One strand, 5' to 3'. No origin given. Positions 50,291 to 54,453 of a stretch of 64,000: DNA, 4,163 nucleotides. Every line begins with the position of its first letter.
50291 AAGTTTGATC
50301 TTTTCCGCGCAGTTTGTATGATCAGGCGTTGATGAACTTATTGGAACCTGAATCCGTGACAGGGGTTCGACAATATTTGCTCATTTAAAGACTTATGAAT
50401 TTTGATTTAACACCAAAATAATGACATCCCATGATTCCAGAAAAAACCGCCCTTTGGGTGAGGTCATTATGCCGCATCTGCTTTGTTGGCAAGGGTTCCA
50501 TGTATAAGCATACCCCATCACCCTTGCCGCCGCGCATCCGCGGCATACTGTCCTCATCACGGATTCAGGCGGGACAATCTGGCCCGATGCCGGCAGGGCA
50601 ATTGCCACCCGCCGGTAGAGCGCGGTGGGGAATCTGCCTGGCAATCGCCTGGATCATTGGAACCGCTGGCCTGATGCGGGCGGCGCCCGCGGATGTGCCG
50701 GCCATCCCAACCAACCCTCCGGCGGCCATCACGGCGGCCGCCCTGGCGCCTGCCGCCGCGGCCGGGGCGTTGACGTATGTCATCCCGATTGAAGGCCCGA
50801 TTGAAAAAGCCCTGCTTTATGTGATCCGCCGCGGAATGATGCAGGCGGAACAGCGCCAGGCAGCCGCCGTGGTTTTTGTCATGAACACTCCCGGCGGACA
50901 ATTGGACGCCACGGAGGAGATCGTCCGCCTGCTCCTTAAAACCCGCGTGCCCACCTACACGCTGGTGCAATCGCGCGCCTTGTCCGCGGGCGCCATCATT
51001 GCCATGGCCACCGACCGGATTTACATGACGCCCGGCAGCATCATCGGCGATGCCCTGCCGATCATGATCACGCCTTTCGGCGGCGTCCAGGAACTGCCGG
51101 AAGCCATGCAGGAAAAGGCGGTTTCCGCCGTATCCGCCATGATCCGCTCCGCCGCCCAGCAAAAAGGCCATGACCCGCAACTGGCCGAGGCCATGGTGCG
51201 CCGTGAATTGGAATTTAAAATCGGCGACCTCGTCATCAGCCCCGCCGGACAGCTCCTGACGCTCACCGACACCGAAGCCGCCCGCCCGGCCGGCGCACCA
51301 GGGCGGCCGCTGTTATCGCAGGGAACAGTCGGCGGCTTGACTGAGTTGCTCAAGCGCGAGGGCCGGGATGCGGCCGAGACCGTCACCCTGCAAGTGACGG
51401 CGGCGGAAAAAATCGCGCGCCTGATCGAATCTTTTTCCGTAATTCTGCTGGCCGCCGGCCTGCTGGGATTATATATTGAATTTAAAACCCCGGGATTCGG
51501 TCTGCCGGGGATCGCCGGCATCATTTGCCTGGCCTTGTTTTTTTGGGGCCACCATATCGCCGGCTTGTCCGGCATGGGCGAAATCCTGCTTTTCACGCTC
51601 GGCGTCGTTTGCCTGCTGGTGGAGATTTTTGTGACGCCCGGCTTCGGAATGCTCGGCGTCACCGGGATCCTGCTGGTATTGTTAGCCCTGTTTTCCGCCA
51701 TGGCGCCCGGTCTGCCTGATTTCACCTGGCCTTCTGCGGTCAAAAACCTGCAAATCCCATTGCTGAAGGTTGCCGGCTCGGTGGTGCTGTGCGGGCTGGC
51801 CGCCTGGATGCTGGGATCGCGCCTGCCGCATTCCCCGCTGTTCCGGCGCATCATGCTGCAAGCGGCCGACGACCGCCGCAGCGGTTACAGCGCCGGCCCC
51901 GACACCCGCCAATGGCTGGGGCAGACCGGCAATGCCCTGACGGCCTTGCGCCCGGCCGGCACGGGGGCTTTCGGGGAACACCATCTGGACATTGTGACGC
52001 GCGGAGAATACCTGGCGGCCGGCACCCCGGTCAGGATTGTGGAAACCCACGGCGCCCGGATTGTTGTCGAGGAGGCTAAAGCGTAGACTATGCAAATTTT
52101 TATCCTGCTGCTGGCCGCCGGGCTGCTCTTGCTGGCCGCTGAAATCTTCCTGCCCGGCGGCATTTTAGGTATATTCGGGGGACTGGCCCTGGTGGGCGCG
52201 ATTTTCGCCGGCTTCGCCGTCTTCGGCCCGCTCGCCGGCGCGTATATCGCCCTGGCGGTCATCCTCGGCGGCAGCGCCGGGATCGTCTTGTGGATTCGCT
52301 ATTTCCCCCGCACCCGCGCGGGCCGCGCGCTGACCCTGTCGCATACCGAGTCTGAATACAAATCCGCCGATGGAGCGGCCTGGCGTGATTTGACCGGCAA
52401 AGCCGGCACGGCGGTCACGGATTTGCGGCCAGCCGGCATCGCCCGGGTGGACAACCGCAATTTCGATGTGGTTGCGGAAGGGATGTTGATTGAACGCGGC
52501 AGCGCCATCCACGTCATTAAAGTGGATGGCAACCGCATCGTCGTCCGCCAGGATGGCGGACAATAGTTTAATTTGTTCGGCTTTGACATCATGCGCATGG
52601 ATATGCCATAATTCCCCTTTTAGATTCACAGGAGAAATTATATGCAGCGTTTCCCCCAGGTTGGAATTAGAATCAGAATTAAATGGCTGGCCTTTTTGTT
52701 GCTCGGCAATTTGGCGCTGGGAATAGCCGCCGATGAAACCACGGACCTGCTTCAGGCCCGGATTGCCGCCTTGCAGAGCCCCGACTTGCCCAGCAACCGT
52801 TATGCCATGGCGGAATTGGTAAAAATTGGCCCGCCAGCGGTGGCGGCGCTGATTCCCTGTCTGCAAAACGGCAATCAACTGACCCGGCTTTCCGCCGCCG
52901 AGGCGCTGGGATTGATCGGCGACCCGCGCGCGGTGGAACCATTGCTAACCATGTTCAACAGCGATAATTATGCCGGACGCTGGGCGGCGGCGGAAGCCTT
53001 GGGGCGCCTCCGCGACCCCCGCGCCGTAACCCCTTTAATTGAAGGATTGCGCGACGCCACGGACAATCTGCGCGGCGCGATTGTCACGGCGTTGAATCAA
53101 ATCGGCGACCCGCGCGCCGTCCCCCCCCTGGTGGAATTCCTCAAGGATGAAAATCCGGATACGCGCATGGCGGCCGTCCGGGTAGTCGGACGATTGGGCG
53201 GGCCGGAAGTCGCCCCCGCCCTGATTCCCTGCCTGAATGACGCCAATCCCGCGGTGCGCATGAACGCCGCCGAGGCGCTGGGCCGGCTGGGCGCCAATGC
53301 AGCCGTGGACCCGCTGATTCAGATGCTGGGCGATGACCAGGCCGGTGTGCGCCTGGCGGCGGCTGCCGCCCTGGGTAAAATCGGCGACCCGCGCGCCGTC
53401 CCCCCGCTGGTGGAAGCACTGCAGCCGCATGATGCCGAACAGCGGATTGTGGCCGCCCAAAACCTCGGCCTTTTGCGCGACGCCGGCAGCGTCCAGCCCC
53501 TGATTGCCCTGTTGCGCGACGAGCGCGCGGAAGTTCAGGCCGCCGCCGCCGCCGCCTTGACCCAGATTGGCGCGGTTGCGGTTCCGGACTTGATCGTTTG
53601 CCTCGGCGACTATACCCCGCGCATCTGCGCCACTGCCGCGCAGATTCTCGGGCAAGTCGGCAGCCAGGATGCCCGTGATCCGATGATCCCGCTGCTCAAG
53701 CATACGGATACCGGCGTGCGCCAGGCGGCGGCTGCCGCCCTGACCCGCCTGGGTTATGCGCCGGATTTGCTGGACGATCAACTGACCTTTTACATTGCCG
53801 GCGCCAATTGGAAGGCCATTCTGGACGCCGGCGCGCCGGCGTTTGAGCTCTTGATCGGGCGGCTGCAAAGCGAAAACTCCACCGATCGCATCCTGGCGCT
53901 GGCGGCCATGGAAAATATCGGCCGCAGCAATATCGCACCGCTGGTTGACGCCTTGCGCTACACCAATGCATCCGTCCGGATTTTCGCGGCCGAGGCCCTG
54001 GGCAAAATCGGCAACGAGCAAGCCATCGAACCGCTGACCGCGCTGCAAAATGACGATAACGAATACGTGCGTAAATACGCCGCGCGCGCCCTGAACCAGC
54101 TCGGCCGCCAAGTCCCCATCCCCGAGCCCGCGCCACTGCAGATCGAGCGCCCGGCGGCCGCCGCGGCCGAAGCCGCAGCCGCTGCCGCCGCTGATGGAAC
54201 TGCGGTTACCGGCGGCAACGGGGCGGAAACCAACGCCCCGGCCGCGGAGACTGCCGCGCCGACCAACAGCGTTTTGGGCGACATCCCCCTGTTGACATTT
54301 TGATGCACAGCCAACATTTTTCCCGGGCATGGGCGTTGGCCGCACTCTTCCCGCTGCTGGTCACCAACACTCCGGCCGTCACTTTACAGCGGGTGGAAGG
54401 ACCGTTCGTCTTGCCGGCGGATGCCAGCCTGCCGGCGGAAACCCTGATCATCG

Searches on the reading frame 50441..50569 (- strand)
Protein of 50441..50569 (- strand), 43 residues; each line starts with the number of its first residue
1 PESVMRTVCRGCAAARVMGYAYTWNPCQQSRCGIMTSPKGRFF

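Call 59: search_protein_representatives(alignment_id=A7)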
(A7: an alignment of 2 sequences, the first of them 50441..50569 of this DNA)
Query: 2 sequences, 43 profile positions. Proteins with E-value up to 0.001 (for the whole library): 3; up to 1e-10: 0; up to 1e-30: 0. The best 3 are listed.
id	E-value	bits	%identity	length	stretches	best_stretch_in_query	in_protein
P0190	3.3e-08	49.5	-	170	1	1-40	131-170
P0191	2.3e-04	37.2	-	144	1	1-35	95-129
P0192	4.1e-04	36.4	-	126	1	1-35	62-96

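Call 62: find_encoding_contigs(protein=P0190, flank=5000, max_places=4)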
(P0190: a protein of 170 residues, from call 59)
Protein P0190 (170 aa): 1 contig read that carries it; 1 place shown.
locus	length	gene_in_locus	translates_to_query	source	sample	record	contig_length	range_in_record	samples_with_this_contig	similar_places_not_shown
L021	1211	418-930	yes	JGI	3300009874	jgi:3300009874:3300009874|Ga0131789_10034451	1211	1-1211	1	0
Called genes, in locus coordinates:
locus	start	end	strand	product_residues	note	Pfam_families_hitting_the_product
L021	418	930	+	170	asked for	PF01202:SKI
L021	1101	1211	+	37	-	?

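Call 63: find_encoding_contigs(protein=P0191, flank=5000, max_places=4)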
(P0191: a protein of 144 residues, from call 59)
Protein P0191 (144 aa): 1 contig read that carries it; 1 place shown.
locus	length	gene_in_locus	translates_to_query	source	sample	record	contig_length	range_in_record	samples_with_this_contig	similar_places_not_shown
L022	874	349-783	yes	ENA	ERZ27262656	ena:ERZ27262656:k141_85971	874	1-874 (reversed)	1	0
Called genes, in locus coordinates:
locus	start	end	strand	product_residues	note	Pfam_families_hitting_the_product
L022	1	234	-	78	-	?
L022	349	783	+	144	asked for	-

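Call 64: find_encoding_contigs(protein=P0192, flank=5000, max_places=4)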
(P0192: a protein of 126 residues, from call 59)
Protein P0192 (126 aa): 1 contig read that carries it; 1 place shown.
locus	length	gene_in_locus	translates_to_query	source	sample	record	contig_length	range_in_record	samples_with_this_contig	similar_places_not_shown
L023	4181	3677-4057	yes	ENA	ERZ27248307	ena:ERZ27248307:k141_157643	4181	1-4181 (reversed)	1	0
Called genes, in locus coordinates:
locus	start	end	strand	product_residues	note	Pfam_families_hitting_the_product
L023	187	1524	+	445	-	PF00501:AMP-binding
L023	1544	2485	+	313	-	PF07758:DUF1614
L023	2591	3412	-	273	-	PF04060:FeS, PF12654:DUF3786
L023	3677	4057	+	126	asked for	-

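Call 79: list_cluster_members(proteins=[L023:187-1521:+, L023:1544-2482:+, L023:2594-3412:-, P0190])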
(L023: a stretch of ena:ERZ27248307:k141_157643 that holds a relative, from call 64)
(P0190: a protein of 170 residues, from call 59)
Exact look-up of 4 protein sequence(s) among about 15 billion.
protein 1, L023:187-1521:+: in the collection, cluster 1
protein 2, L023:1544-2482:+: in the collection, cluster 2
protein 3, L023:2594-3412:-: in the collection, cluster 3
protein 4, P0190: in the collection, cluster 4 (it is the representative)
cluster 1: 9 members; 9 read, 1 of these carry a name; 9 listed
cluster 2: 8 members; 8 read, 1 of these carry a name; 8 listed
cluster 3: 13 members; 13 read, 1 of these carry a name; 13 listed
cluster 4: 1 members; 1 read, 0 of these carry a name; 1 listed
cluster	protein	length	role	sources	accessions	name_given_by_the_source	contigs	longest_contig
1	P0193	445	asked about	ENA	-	-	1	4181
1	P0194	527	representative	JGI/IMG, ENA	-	-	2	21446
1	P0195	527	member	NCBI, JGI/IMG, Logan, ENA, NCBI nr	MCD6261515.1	MAG: amino acid adenylation domain-containing protein [Deltaproteobacteria bacterium] | amino acid adenylation domain-containing protein [Deltaproteobacteria bacterium]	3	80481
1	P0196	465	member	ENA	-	-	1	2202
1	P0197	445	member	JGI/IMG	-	-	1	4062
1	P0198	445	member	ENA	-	-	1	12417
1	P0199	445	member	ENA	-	-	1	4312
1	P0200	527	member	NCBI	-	-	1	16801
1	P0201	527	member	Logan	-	-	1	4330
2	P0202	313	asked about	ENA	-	-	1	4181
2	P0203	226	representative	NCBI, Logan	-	-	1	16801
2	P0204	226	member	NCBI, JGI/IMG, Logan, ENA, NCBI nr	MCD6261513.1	MAG: DUF1614 domain-containing protein [Deltaproteobacteria bacterium] | DUF1614 domain-containing protein [Deltaproteobacteria bacterium]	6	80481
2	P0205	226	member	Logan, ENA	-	-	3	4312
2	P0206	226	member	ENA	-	-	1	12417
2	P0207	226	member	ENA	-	-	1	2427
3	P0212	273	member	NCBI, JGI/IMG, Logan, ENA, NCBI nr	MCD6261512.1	MAG: DUF3786 domain-containing protein [Deltaproteobacteria bacterium] | DUF3786 domain-containing protein [Deltaproteobacteria bacterium]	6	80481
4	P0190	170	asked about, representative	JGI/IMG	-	-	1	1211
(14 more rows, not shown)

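Call 80: find_encoding_contigs(protein=P0212, flank=10000, max_places=6)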
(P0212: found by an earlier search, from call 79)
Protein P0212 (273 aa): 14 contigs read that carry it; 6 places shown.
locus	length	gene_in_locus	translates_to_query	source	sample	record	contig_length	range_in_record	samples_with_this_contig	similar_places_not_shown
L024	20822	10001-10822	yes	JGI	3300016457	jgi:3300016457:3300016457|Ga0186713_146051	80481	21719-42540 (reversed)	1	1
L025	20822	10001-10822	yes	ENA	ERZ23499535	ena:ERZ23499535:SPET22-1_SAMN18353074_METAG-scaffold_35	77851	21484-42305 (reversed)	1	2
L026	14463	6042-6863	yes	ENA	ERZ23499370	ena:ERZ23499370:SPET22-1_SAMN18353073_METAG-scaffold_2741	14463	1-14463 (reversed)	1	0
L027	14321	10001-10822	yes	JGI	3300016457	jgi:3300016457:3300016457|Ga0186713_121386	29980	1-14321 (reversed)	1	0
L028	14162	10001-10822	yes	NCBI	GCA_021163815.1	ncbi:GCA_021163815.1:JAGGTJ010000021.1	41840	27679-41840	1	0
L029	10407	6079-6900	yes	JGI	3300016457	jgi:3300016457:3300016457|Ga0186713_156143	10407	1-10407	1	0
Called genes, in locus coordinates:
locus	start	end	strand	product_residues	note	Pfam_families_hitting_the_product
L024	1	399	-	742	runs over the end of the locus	PF00580:UvrD-helicase, PF13245:AAA_19, PF13604:AAA_30 (faint), PF01443:Viral_helicase1 (faint), PF13361:UvrD_C, PF13538:UvrD_C_2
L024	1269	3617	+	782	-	PF00912:Transgly, PF17092:PCB_OB, PF00905:Transpeptidase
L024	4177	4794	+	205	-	PF00226:DnaJ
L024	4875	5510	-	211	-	PF00730:HhH-GPD, PF00633:HHH (faint)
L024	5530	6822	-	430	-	PF00815:Histidinol_dh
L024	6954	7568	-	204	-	PF01545:Cation_efflux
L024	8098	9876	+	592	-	PF00009:GTP_EFTU (faint), PF00350:Dynamin_N, PF00735:Septin (faint), PF01926:MMR_HSR1 (faint)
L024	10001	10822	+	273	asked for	PF04060:FeS, PF12654:DUF3786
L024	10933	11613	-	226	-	PF07758:DUF1614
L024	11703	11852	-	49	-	-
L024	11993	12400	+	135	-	-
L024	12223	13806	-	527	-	PF00501:AMP-binding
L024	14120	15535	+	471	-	PF13701:DDE_Tnp_1_4, PF01609:DDE_Tnp_1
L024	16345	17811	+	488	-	PF01565:FAD_binding_4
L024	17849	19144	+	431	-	PF02754:CCG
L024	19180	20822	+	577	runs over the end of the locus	PF01565:FAD_binding_4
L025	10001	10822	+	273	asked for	PF04060:FeS, PF12654:DUF3786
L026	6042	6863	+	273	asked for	PF04060:FeS, PF12654:DUF3786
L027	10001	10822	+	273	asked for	PF04060:FeS, PF12654:DUF3786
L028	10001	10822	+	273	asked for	PF04060:FeS, PF12654:DUF3786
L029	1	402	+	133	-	?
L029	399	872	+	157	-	PF00226:DnaJ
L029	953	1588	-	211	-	PF00730:HhH-GPD, PF00633:HHH (faint)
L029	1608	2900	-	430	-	PF00815:Histidinol_dh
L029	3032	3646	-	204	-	PF01545:Cation_efflux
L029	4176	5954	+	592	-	PF00009:GTP_EFTU (faint), PF00350:Dynamin_N, PF00735:Septin (faint), PF01926:MMR_HSR1 (faint)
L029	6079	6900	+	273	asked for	PF04060:FeS, PF12654:DUF3786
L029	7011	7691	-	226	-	PF07758:DUF1614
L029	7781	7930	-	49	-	-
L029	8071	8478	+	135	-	-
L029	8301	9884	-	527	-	PF00501:AMP-binding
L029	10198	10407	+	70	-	?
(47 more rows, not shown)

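Call 86: search_protein_families(library=ncbifam, proteins=[L024:14120-15535:+])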
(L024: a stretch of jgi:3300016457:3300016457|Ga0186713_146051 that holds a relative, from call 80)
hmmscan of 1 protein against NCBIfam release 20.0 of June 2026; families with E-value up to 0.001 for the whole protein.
L024:14120-15535:+ (471 aa): 3 families
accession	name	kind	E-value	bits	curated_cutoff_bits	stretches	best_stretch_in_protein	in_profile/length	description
NF033539.1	transpos_IS1380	equivalog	2.1e-59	201.2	180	1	37-442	3-415/419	IS1380 family transposase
NF033559.2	transpos_IS1634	equivalog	1.1e-07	31.3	100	1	162-326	134-294/483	IS1634 family transposase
NF033541.0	transpos_ISH3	equivalog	6.4e-06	25.5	225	1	226-403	134-297/298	ISH3 family transposase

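Call 99: search_protein_families(library=pfam, proteins=[L021:418-930:+])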
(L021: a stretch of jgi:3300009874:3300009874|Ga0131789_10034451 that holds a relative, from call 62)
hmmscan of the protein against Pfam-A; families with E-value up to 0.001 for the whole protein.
L021:418-930:+ (170 aa): 1 family
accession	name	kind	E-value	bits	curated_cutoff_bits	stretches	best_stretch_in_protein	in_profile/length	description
PF01202.28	SKI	-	1.1e-27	97.6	22.1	1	2-129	32-156/159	Shikimate kinase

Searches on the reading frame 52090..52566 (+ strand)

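Call 11: search_protein_families(library=pfam, proteins=[window:52090-52566:+])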
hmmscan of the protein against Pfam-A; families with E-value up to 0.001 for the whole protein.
window:52090-52566:+ (158 aa): 1 family
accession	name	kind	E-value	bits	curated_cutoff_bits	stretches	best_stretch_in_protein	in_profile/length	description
PF01957.25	NfeD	-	3.4e-11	43.6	29.1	1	100-153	3-56/57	NfeD-like C-terminal, partner-binding domain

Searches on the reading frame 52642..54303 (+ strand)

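Call 11: search_protein_families(library=pfam, proteins=[window:52642-54303:+])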
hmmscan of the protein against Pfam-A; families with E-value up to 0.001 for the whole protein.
window:52642-54303:+ (553 aa): 13 families
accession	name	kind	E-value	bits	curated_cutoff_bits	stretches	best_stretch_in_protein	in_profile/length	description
PF13646.12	HEAT_2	-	9.2e-88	289.1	27.7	7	192-276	2-88/88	HEAT repeats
PF03130.22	HEAT_PBS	-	9e-57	183.4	20.9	6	236-261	1-26/27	PBS lyase HEAT-like repeat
PF02985.28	HEAT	-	1.4e-45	149.4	23.5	1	192-218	3-29/31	HEAT repeat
PF13513.12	HEAT_EZ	-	3.5e-32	110.7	27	0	188-216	27-55/55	HEAT-like repeat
PF00514.29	Arm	-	3.3e-29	100.4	20.6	1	277-309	7-39/41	Armadillo/beta-catenin-like repeat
PF12717.13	Cnd1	-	3.4e-14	53.6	26.4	0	159-214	22-83/162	non-SMC mitotic condensation complex subunit 1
PF01602.26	Adaptin_N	-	5.3e-11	42.2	37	1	167-259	88-195/524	Adaptin N terminal region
PF24987.1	HEAT_EF3_N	-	8.7e-06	26.2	32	0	137-212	82-168/169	EF3 N-terminal HEAT repeat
PF24714.1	TOR1L1_N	-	1.7e-05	24.7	43.3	0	284-330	132-178/281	TORTIFOLIA1 N-terminal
PF21581.3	SCD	-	4.5e-05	24.1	27.5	0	197-220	38-61/75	Stromalin conservative domain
PF25786.1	HEAT_GCN1_C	-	6.4e-05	23.4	27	0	222-317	29-102/151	GCN1-like, C-terminal HEAT repeats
PF12755.13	Vac14_Fab1_bd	-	0.0001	23.3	22.1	0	425-455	23-53/97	Vacuolar 14 Fab1-binding region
PF25767.1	ARM_TBCD_2nd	-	0.0001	22.2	29.7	0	97-123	78-104/245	Tubulin-specific chaperone D-like, ARM repeats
